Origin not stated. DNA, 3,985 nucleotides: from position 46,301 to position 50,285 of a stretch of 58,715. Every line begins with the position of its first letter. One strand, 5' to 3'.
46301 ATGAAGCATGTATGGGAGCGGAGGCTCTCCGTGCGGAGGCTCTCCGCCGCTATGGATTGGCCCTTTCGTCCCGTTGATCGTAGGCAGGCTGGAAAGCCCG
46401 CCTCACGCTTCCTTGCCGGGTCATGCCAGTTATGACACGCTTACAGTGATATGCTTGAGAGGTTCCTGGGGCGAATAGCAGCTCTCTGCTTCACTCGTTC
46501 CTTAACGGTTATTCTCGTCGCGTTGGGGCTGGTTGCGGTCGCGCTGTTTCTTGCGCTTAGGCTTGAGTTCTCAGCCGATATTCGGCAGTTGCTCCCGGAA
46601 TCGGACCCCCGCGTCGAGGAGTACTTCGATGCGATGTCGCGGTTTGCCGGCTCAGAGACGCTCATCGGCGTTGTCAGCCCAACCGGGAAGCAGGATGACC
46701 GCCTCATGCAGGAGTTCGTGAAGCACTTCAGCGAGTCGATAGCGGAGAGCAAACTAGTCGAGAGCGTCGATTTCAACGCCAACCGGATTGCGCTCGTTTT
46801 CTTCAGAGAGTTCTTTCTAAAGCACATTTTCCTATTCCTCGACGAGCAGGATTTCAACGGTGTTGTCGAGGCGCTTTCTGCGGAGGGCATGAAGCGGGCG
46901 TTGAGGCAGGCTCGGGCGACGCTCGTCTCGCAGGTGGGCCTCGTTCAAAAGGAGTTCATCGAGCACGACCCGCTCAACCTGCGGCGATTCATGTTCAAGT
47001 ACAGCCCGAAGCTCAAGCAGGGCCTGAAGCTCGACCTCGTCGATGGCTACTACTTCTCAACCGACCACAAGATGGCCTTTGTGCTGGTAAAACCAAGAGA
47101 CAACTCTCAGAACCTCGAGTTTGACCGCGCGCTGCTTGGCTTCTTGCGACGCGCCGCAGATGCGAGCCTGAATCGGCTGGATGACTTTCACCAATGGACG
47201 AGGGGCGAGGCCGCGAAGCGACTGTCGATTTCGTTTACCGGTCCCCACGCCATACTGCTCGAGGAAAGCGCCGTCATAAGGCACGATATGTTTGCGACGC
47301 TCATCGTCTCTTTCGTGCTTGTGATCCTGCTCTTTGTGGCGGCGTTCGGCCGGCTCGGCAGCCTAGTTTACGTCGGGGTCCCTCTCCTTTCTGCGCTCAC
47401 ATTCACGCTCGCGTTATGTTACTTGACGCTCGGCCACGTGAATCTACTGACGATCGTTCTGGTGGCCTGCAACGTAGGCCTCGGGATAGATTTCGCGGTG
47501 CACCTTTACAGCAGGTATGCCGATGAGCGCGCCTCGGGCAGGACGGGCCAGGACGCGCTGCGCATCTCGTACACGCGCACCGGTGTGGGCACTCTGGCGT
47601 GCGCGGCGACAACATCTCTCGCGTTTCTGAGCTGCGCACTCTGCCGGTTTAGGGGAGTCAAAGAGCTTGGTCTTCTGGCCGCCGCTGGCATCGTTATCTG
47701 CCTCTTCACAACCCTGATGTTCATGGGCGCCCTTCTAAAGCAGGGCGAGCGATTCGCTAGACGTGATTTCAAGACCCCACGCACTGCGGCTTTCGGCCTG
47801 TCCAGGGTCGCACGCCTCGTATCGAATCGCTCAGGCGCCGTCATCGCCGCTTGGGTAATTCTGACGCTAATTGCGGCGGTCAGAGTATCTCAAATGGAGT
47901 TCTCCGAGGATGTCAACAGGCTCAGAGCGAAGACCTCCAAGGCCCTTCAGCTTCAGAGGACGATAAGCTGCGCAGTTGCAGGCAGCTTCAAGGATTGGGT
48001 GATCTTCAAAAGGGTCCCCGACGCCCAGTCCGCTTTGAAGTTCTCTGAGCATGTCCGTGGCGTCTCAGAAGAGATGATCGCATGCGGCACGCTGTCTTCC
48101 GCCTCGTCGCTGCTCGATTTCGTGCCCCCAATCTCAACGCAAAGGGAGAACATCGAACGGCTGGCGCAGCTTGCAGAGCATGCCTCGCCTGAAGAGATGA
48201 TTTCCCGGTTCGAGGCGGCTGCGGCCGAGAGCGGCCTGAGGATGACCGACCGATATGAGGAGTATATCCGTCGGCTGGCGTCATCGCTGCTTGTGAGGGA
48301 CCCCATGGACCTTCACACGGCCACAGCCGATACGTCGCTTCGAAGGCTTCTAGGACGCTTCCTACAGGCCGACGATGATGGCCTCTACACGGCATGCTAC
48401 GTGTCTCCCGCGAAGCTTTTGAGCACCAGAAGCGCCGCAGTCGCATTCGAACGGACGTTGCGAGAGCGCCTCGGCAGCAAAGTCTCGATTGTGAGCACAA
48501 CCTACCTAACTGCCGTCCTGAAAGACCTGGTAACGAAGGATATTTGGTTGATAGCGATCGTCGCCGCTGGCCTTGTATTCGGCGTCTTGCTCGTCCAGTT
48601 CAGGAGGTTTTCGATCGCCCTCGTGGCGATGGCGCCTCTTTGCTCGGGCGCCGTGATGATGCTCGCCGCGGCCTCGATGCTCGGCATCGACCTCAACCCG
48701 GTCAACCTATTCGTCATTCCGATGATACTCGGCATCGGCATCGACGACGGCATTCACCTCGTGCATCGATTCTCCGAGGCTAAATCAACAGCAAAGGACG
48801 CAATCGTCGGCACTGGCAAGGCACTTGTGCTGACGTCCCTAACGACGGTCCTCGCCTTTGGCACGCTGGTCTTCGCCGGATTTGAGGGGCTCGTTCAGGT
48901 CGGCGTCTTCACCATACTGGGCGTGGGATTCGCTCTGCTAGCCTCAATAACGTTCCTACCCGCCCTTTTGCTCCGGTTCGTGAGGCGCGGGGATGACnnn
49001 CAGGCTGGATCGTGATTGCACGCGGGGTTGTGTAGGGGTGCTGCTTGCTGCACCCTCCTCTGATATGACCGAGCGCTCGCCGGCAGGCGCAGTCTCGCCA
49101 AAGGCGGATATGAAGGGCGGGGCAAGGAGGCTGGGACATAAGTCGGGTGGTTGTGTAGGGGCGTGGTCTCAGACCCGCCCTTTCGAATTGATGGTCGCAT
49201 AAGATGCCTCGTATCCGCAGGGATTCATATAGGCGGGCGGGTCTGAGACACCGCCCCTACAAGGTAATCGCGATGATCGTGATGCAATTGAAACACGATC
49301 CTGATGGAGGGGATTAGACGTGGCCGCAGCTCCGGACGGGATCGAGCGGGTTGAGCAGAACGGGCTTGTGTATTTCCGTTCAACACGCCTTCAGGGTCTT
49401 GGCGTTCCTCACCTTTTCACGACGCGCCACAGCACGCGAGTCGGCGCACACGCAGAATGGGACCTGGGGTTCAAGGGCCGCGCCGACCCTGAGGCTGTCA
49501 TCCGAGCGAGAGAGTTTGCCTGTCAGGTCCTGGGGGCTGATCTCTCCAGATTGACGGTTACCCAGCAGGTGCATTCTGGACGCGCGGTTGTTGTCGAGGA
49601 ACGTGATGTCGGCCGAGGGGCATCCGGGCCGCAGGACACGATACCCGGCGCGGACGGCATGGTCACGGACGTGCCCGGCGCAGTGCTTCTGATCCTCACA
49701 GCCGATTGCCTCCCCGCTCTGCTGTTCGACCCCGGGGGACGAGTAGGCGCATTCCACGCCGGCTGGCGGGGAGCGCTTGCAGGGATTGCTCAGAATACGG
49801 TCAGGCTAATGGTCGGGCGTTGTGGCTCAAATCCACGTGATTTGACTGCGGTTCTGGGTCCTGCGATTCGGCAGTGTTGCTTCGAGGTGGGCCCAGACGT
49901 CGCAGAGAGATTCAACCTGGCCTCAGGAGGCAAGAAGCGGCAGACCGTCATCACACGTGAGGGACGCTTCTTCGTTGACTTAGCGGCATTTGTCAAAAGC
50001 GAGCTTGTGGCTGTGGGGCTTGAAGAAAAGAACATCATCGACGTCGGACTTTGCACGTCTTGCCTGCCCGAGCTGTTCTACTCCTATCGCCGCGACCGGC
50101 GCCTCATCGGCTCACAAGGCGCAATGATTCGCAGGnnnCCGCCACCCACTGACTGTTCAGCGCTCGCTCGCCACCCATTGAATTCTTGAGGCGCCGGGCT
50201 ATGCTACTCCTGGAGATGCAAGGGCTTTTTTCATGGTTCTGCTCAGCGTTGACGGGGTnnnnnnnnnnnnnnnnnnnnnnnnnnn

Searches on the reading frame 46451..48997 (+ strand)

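Call 3: search_protein_families(library=pfam, proteins=[window:46451-48997:+], max_evalue=1)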
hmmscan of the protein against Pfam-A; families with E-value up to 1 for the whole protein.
window:46451-48997:+ (849 aa): 4 families
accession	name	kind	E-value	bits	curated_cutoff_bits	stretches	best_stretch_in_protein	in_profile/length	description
PF03176.21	MMPL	-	7.7e-34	117.6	20.5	2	200-462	79-331/333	MMPL family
PF02355.23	SecD_SecF_C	-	2e-06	27.8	20.5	1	677-843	12-186/189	Protein export membrane protein SecD/SecF, C-terminal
PF12349.14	Sterol-sensing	-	7.4e-06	26.3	22.3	1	719-846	5-139/153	Sterol-sensing domain of SREBP cleavage-activation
PF02460.24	Patched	-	0.00082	19.6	23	1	713-840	19-154/156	Patched SSD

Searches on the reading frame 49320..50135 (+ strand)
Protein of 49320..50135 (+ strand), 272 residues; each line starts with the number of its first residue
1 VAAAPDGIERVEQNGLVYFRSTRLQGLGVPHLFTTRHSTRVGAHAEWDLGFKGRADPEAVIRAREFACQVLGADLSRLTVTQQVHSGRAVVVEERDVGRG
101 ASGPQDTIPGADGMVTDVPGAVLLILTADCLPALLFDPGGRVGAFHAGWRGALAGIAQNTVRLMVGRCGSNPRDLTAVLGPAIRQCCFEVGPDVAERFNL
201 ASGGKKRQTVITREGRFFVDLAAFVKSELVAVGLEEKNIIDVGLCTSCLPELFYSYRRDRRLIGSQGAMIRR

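Call 3: search_protein_families(library=pfam, proteins=[window:49320-50135:+], max_evalue=1)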
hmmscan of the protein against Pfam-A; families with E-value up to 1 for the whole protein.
window:49320-50135:+ (272 aa): 1 family
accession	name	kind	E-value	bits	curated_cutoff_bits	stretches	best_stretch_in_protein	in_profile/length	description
PF02578.20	Cu-oxidase_4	-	2.3e-65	220.8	22.9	1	40-270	8-237/238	Multi-copper polyphenol oxidoreductase laccase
